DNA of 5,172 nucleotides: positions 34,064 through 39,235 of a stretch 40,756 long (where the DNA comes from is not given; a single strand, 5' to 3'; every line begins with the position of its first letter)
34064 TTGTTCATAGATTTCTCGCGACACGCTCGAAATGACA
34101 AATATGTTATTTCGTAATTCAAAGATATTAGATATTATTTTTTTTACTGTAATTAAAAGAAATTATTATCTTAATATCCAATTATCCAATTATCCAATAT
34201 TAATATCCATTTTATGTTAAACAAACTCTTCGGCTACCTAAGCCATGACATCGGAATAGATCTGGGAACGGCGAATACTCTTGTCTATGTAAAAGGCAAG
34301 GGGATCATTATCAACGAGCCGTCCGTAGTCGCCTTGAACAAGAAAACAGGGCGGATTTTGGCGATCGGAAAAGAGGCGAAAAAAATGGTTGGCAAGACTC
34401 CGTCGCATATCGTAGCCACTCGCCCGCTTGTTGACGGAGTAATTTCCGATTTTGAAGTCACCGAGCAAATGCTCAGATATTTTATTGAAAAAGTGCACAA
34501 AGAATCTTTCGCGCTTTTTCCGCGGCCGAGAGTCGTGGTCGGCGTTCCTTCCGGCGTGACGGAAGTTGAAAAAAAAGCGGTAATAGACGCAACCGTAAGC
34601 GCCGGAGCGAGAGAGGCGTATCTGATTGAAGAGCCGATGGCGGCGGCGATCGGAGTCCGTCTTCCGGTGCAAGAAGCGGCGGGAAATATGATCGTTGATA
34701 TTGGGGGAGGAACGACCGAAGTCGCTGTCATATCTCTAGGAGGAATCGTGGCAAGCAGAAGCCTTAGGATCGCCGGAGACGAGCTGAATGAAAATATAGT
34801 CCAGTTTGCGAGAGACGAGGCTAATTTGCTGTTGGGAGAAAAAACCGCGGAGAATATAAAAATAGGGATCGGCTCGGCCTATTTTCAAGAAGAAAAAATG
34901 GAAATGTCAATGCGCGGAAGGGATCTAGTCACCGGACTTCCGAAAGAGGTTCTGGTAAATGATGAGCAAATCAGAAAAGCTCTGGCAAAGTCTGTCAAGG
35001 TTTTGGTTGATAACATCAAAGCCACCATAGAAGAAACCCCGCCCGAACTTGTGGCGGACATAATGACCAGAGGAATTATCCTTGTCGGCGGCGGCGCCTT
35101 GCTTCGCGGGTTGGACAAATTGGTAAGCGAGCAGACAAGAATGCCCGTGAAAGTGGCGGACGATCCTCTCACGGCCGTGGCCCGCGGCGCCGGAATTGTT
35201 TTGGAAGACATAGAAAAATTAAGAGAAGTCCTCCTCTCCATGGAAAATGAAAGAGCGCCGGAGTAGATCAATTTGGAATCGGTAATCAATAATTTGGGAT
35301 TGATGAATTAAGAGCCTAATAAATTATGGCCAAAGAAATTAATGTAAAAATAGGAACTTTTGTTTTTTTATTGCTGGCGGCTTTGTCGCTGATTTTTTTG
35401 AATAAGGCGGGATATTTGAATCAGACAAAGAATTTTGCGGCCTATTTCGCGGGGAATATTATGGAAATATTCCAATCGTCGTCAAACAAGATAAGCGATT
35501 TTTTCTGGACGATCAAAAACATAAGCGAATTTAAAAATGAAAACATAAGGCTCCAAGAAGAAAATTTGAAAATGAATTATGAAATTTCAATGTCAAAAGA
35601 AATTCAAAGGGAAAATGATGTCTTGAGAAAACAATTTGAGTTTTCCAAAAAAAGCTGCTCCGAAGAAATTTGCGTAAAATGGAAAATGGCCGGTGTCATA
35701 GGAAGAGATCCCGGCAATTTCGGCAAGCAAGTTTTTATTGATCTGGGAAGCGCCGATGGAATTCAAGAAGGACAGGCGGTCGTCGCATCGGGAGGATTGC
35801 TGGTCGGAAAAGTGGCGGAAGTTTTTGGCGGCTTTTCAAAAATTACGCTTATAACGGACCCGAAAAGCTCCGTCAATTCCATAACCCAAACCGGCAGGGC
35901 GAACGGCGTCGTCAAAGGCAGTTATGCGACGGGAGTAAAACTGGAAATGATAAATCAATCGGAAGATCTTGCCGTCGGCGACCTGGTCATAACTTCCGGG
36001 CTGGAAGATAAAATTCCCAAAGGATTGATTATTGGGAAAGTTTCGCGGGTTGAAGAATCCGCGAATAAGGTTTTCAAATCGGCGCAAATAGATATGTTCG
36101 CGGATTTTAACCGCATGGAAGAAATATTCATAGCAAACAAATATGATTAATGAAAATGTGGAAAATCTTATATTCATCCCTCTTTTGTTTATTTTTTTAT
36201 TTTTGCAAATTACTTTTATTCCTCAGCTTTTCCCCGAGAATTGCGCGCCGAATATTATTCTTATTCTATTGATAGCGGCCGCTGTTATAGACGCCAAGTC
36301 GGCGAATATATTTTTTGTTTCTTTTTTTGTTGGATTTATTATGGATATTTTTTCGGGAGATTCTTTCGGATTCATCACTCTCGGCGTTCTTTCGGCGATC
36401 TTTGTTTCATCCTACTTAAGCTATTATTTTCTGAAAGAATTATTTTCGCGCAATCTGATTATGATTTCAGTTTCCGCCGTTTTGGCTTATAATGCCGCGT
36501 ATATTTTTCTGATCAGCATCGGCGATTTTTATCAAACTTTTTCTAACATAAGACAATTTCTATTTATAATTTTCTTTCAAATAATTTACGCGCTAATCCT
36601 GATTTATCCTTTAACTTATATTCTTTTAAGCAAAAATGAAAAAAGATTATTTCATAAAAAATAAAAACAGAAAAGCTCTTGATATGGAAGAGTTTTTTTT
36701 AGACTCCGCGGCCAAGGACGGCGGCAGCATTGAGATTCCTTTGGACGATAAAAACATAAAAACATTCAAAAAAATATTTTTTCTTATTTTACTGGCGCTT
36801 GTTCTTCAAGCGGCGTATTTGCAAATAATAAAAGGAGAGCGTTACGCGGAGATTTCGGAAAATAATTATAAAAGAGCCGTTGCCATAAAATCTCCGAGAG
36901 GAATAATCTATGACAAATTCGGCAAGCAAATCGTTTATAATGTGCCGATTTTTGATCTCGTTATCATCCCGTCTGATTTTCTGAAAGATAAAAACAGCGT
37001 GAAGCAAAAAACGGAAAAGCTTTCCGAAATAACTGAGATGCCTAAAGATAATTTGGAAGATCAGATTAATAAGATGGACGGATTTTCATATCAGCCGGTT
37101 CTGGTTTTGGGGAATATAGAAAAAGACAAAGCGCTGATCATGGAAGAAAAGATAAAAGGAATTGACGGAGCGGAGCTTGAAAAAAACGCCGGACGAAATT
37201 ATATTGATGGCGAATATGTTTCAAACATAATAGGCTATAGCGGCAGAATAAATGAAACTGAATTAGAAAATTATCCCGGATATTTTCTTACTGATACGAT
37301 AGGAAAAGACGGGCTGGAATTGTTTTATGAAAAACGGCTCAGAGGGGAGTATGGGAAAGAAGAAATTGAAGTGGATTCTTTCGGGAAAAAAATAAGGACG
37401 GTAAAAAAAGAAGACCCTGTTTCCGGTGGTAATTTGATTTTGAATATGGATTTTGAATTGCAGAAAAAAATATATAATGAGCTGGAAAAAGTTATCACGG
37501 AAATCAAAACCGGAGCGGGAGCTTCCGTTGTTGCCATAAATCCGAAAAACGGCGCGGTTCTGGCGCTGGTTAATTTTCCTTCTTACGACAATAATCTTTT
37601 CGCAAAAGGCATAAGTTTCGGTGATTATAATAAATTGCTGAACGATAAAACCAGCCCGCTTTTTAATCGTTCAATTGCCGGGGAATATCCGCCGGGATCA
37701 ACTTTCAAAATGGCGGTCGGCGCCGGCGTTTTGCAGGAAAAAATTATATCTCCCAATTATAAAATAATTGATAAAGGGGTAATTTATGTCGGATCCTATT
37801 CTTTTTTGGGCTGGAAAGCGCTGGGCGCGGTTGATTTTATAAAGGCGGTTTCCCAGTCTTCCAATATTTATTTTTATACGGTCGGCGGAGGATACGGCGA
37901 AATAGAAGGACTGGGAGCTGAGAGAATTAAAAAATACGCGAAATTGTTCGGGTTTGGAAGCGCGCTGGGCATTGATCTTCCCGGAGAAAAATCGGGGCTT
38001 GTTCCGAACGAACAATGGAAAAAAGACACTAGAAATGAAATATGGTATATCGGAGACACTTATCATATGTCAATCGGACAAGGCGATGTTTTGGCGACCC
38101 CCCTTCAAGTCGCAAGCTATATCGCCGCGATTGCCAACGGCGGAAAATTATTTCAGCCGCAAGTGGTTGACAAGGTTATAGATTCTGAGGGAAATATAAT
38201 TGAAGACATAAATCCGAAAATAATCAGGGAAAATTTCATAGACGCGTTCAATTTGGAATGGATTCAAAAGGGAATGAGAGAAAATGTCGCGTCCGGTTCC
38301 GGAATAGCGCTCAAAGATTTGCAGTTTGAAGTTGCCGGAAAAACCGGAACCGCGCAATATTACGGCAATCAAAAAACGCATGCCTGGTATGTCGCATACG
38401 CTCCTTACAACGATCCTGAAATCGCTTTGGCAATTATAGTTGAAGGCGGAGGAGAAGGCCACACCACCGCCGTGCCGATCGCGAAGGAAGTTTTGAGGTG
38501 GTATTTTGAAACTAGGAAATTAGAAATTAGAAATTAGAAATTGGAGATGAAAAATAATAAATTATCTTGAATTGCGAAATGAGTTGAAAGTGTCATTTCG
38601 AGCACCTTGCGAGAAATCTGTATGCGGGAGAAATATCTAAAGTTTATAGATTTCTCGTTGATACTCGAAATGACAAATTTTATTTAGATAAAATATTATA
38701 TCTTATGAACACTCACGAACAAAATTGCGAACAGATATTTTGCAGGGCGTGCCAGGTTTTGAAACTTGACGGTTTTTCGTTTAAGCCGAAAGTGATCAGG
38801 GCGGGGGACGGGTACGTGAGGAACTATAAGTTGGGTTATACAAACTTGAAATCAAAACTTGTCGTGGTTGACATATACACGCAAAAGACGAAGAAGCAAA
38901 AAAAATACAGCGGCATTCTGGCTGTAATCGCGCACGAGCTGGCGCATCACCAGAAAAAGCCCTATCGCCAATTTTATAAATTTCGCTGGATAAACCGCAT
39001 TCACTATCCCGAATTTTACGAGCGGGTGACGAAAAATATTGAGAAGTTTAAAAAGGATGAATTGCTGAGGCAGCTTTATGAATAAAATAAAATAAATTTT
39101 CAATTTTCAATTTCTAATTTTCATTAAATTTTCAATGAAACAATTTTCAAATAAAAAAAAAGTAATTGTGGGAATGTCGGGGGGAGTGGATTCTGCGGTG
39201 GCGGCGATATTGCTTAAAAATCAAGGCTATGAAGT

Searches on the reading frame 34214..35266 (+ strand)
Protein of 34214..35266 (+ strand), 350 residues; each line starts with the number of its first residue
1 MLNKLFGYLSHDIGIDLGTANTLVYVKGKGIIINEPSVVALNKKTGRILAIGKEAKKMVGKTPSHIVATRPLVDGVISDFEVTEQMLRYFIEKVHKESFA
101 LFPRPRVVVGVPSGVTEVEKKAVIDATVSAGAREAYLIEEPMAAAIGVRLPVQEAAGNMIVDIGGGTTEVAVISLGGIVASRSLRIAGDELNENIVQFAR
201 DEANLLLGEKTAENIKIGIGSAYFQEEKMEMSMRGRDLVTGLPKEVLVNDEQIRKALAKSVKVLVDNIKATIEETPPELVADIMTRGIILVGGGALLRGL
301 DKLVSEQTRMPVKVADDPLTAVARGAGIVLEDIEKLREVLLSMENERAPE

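Call 10: search_protein_families(library=pfam, proteins=[window:34214-35266:+])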
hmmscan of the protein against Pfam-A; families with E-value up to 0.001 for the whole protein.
window:34214-35266:+ (350 aa): 6 families
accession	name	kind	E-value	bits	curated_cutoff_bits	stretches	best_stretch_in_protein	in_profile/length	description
PF06723.19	MreB_Mbl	-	1.9e-142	474.4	27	1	11-337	2-326/327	MreB/Mbl protein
PF14450.12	FtsA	-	7.1e-12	46.2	31.8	1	160-317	2-112/127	Cell division protein FtsA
PF00012.26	HSP70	-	5.2e-11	41.9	20.6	1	106-329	135-374/599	Hsp70 protein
PF00022.25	Actin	-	4.2e-08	32.6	27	1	36-202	31-190/410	Actin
PF11104.14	PilM_2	-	2.8e-07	30.2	27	0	287-316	277-306/340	Type IV pilus assembly protein PilM;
PF25216.1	Volactin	-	1.2e-05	25.4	35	1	40-326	50-317/321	Volactin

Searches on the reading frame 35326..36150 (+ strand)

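Call 10: search_protein_families(library=pfam, proteins=[window:35326-36150:+])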
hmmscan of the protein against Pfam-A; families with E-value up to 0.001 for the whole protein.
window:35326-36150:+ (274 aa): 1 family
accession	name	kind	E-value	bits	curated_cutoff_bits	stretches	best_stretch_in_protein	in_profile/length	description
PF04085.20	MreC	-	4.5e-41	140.5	28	1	124-270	1-146/147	Rod shape-determining protein MreC, barrel core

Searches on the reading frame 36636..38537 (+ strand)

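Call 10: search_protein_families(library=pfam, proteins=[window:36636-38537:+])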
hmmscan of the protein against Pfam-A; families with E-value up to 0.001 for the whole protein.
window:36636-38537:+ (633 aa): 2 families
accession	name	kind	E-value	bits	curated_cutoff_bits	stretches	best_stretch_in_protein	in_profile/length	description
PF00905.27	Transpeptidase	-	7.4e-65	219.5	22.1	1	297-620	2-298/299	Penicillin binding protein transpeptidase domain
PF03717.20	PBP_dimer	-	4.5e-37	128.6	24.4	1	84-256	2-179/180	Penicillin-binding Protein dimerisation domain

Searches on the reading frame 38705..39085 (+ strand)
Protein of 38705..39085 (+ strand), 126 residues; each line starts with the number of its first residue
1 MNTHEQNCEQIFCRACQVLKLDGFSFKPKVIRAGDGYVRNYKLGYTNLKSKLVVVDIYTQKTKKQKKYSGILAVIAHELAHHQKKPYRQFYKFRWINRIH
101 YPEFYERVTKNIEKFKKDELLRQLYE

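Call 10: search_protein_families(library=pfam, proteins=[window:38705-39085:+])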
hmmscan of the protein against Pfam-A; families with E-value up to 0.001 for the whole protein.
window:38705-39085:+ (126 aa): 0 families

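Call 44: find_related_loci(query=window:38705-39085:+, collection=metagenome_contigs, flank=6000)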
Query window:38705-39085:+ (126 aa) in metagenome_contigs; peptide patterns used: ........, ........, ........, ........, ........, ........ (x = any residue, [..] = any of these).
581 stretches matched a pattern; 52 encode a relative of the query (tblastn E <= 1e-3); 52 distinct loci.
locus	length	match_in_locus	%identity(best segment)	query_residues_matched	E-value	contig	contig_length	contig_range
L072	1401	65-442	94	1-126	7e-83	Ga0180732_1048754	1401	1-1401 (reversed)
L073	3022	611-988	92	1-126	1e-68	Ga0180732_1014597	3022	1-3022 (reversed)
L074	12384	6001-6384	80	1-126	5e-68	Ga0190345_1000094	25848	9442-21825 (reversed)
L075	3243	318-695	83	1-126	2e-68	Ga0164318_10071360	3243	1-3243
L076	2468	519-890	93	3-126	7e-69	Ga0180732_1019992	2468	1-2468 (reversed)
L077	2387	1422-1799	87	1-126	1e-68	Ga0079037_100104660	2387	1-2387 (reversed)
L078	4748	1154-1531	82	1-126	2e-67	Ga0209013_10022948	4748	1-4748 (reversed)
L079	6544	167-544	80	1-126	6e-67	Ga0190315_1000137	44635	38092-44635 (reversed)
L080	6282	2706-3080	82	2-126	7e-67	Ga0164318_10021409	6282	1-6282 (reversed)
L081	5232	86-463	78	1-126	1e-65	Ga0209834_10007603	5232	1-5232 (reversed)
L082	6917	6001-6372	79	3-126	1e-64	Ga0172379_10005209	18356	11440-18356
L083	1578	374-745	77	3-126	8e-67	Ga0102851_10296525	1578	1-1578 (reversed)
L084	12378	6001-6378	73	3-126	4e-60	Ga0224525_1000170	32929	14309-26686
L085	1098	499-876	73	3-126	5e-63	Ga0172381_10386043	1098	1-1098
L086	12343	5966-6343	72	3-126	2e-59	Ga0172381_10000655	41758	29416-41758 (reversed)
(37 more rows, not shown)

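Call 63: search_protein_families(library=ncbifam, proteins=[window:38705-39085:+], max_evalue=0.01)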
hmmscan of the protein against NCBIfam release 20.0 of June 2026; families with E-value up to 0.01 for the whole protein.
window:38705-39085:+ (126 aa): 1 family
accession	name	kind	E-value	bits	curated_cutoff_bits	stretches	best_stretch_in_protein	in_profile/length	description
NF052391.1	endpepPepOLacoc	equivalog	0.00061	18.6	1000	1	56-110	454-508/627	endopeptidase PepO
